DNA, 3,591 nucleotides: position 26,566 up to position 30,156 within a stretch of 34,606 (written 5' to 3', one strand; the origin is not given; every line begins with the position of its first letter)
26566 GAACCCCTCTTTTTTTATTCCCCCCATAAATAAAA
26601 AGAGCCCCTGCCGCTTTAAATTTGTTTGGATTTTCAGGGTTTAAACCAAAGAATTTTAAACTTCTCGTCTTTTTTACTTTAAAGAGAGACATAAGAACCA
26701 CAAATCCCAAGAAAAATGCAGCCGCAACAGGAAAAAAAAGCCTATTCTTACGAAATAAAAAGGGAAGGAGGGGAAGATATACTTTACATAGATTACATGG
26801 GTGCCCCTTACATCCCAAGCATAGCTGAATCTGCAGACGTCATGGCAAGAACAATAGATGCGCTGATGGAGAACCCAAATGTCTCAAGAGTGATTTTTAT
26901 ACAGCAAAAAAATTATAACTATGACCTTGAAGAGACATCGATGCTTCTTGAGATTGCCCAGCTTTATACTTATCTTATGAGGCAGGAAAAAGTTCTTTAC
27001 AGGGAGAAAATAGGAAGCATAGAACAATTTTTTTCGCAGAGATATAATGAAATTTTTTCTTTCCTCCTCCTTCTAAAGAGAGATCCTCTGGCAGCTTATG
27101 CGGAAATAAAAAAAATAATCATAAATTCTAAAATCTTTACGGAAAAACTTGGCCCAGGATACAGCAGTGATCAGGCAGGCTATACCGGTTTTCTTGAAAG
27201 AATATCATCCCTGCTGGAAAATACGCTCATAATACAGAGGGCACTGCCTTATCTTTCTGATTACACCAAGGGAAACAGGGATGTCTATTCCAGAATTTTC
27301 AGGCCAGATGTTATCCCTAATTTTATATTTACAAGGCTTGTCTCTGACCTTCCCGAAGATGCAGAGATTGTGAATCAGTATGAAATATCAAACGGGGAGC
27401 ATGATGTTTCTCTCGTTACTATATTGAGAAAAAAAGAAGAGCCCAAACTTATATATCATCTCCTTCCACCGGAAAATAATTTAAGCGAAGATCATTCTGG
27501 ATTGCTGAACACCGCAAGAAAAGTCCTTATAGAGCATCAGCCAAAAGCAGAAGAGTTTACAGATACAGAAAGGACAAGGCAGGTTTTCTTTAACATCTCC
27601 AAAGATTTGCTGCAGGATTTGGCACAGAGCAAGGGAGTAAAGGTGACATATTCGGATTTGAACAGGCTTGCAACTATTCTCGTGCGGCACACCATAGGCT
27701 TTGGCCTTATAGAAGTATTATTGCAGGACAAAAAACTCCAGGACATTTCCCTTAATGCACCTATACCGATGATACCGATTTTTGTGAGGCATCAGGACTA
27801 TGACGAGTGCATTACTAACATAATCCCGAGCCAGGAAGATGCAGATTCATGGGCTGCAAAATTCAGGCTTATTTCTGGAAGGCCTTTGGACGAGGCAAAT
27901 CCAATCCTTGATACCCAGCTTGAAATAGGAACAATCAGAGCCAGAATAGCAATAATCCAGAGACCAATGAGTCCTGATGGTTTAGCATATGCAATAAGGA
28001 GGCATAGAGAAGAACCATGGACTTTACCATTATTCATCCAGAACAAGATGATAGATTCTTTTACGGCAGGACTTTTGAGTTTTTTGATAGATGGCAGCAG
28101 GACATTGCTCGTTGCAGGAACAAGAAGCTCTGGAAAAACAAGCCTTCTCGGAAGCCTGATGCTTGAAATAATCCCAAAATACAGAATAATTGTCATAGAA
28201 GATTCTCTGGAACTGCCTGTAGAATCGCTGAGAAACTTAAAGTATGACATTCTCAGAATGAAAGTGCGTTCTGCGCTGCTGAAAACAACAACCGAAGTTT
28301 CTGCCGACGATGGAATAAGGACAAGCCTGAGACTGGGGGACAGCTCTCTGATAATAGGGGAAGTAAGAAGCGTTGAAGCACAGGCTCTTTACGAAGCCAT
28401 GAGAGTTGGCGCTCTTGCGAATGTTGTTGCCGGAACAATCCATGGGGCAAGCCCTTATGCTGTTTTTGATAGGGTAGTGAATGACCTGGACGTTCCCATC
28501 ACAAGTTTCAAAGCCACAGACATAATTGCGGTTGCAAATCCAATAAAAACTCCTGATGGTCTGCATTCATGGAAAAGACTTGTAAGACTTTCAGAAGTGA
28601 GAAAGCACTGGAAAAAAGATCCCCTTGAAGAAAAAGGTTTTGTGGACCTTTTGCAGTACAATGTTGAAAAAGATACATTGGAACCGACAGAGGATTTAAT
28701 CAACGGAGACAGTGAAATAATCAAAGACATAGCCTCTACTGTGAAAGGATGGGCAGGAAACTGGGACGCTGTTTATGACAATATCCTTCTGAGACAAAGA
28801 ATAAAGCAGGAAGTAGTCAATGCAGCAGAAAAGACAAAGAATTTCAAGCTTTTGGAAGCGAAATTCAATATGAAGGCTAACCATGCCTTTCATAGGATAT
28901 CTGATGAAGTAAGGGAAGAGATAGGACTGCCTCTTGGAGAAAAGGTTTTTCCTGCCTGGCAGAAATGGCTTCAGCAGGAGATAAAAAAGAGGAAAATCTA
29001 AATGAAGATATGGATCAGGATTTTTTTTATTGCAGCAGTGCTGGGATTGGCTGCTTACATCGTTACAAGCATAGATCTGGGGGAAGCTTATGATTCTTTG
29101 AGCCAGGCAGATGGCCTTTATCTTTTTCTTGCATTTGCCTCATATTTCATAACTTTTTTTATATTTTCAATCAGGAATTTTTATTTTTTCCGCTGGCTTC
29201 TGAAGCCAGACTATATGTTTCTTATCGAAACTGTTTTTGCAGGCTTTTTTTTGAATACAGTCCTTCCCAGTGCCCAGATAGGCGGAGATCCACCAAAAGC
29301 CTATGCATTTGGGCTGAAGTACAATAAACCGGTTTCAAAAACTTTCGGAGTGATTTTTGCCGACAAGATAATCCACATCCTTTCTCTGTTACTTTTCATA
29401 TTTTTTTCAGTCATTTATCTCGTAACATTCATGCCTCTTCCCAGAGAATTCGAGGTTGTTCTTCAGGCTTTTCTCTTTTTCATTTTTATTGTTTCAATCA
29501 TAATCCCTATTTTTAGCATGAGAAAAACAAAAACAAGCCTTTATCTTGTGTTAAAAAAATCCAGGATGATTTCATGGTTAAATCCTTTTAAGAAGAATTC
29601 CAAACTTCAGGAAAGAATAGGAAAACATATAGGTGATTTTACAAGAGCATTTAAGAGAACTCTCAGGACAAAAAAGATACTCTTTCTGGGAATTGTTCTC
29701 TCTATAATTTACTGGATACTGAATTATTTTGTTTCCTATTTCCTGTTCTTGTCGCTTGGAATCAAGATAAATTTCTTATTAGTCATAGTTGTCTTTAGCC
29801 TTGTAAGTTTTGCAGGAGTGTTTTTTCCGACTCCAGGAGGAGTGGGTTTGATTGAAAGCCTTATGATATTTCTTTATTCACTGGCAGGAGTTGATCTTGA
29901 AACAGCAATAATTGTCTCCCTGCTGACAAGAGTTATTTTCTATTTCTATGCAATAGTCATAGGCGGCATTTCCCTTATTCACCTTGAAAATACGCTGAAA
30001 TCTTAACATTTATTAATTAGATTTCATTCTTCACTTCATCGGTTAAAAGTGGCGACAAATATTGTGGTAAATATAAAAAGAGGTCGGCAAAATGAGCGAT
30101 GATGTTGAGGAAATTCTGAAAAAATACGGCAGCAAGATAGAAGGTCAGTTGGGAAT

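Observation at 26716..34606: Type IV pilus/archaellum-superfamily locus with unusual composition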

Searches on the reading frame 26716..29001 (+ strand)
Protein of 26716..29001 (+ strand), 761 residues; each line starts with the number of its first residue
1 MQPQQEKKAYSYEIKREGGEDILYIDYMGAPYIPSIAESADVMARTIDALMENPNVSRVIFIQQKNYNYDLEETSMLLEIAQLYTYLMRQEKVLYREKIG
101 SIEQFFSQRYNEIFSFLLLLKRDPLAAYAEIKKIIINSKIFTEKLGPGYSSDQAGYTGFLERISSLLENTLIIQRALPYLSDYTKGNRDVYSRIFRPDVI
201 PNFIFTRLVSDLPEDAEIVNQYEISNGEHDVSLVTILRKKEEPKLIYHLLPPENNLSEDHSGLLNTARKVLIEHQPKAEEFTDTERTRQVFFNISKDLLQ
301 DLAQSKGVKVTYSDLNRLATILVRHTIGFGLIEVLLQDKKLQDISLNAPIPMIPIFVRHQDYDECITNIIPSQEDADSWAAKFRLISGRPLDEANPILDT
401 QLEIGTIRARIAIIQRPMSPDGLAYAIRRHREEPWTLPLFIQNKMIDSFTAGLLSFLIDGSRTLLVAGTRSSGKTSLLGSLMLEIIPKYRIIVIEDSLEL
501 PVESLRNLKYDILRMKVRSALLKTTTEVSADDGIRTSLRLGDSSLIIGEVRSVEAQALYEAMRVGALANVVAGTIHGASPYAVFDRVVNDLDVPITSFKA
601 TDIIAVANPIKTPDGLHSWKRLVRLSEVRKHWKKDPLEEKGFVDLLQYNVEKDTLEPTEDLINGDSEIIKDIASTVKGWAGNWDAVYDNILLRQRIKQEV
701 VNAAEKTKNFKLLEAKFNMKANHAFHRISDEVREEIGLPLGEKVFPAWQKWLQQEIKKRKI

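Call 3: search_protein_families(library=pfam, proteins=[window:26716-29001:+], max_evalue=0.1)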
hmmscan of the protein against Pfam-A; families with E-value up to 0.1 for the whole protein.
window:26716-29001:+ (761 aa): 4 families
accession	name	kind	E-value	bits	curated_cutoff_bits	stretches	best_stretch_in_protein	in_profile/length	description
PF00437.27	T2SSE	-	2.2e-13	50.1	24.9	1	413-587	96-255/370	Type II/IV secretion system protein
PF07454.18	SpoIIP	-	0.0038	17.2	24.4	1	52-80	216-247/269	Stage II sporulation protein P (SpoIIP)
PF13191.12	AAA_16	-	0.042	14.8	32.6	1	460-510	22-66/167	AAA ATPase domain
PF20720.3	nSTAND3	-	0.055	13.6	27.2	0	461-498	17-54/155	Novel STAND NTPase 3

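Call 7: search_solved_structures(query=window:26716-29001:+, max_evalue=0.01, show_alignments=2)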
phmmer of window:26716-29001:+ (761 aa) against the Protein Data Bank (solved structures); distinct sequences matched with E-value up to 0.01: 10.
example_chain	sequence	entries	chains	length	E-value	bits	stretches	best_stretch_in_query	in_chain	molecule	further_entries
2oap_1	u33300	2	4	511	5.2e-31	111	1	218-640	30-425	Type II secretion system protein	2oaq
8rkd_E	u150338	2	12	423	1.8e-21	79.5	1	296-589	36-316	Pilus assembly ATPase CpaF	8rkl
8rjf_A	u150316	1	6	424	1.8e-21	79.5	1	296-589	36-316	Pilus assembly ATPase CpaF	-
9e24_A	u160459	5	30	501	2.8e-21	78.8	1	296-589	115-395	CpaF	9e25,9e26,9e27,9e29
4ii7_A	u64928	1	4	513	9.6e-14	53.9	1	323-599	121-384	FlaI ATPase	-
4ihq_A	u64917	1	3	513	6.5e-13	51.1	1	323-599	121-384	FlaI ATPase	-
6bge_A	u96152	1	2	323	1.2e-05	27.1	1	394-589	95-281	VirB11-like protein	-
1g6o_A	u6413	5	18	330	1.2e-05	27.1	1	394-589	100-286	CAG-ALPHA | virB11 homolog | Cag-alfa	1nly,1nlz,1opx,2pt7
2gza_A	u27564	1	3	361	0.00026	22.7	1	455-585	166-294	Type IV secretion system protein VirB11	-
3jvu_A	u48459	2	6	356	0.00076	21.2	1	463-589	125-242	Twitching mobility protein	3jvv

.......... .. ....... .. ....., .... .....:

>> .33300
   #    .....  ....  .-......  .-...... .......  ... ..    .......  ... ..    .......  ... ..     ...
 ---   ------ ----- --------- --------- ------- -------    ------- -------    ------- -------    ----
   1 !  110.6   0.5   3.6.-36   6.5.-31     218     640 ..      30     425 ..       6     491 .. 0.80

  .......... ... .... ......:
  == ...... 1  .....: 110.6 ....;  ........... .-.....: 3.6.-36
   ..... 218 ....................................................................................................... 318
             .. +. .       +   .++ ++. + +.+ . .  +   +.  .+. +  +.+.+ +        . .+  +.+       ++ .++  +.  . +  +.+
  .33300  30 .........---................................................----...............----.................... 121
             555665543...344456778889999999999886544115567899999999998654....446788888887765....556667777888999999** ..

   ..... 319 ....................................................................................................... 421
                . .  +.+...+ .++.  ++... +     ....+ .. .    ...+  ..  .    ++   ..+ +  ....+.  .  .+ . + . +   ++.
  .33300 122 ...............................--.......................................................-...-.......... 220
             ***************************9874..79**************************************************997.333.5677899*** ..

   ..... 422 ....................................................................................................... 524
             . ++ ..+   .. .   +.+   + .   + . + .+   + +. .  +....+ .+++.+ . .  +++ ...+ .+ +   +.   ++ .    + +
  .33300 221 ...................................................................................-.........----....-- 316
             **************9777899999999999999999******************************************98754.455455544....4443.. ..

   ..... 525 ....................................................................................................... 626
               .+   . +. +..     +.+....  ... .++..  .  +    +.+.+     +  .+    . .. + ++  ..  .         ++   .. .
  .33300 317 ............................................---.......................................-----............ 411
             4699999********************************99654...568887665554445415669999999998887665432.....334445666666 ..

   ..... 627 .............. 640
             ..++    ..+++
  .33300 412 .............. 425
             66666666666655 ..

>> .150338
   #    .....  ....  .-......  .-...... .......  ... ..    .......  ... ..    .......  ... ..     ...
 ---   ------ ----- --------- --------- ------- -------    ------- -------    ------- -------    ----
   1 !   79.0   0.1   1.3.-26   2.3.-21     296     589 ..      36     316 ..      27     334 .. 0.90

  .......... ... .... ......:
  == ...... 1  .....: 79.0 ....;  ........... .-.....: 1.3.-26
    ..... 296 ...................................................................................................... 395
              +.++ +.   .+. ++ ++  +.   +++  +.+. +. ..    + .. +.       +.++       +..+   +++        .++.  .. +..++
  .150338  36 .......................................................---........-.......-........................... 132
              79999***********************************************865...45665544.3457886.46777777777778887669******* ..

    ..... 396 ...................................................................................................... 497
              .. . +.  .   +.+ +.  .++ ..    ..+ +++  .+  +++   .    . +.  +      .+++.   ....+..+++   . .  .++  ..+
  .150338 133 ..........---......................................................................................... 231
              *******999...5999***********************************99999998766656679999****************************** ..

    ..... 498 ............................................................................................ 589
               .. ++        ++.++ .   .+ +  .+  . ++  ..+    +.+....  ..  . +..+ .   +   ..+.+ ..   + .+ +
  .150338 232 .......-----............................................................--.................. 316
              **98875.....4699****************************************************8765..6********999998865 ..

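Call 8: search_protein_families(library=ncbifam, proteins=[window:26716-29001:+], max_evalue=0.1)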
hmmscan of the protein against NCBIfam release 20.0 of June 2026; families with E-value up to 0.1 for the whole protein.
window:26716-29001:+ (761 aa): 11 families
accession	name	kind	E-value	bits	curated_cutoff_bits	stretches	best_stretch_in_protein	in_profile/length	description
NF058587.1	archaellum_moto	equivalog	1.2e-34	120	550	1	288-703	112-502/527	archaellum flagellar ATPase motor FlaI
TIGR03819.1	heli_sec_ATPase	hypoth_equivalog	7.1e-34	117.5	373.15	1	300-587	23-297/340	TadA family conjugal transfer-associated ATPase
TIGR02782.1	TrbB_P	equivalog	4.8e-16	58.9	304.55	1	374-587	52-252/303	P-type conjugative transfer ATPase TrbB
NF053672.1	bindosome_BasE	exception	1.9e-15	56.6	1000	1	315-680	125-471/512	bindosome assembly system ATPase subunit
TIGR02788.1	VirB11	equivalog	5e-15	55.3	249.95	1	454-589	137-264/308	P-type DNA transfer ATPase VirB11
NF010469.0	PRK13894.1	subfamily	4.8e-13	49.1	508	1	325-587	21-264/320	conjugal transfer ATPase TrbB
NF010425.0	PRK13851.1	equivalog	3.6e-10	39.3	461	1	453-587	154-280/344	type IV secretion system protein VirB11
NF010475.0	PRK13900.1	equivalog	1.6e-09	37.3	389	1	436-582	139-274/333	type IV secretion system ATPase VirB11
NF041000.1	ATPase_ComGA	equivalog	3.1e-09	36.2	300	1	461-597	128-251/267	competence type IV pilus ATPase ComGA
NF010407.0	PRK13833.1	subfamily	7.5e-09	35.4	499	1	391-586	77-258/323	conjugal transfer protein TrbB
TIGR01420.1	pilT_fam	subfamily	9.3e-05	21.8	319.1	1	464-589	125-241/343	PilT/PilU family type 4a pilus ATPase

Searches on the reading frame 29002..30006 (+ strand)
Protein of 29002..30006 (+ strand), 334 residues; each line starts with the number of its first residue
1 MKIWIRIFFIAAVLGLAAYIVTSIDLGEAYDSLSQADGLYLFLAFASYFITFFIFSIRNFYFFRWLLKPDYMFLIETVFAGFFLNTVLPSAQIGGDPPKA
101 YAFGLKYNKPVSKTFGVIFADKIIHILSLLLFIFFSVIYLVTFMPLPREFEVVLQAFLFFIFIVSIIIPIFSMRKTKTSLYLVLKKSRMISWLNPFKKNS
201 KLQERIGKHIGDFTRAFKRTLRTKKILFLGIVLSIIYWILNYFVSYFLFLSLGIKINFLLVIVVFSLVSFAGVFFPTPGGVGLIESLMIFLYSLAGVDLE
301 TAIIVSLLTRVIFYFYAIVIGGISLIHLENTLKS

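Call 3: search_protein_families(library=pfam, proteins=[window:29002-30006:+], max_evalue=0.1)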
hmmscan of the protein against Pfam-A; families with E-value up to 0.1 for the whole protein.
window:29002-30006:+ (334 aa): 1 family
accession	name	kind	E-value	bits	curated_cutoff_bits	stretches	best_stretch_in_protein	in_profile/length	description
PF03706.18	LPG_synthase_TM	-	2.5e-38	132.7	33.4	1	4-321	2-302/302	Lysylphosphatidylglycerol synthase TM region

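Call 8: search_protein_families(library=ncbifam, proteins=[window:29002-30006:+], max_evalue=0.1)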
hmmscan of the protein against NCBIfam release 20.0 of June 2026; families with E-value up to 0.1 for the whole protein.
window:29002-30006:+ (334 aa): 4 families
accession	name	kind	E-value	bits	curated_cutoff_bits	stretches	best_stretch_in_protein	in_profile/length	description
TIGR00374.1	TIGR00374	subfamily_domain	1.3e-40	139.8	43.2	1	6-330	4-315/323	flippase-like domain-containing protein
TIGR03476.1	HpnL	subfamily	4e-14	52.7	195.65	1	10-311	7-301/318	putative membrane protein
NF053789.1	GlcN_PG_flip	equivalog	1.5e-10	40.9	320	1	112-328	109-317/327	glucosaminyl phosphatidylglycerol flippase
NF033480.1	bifunc_MprF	equivalog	2.8e-08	32.5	600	1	220-330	189-299/841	bifunctional lysylphosphatidylglycerol flippase/synthetase MprF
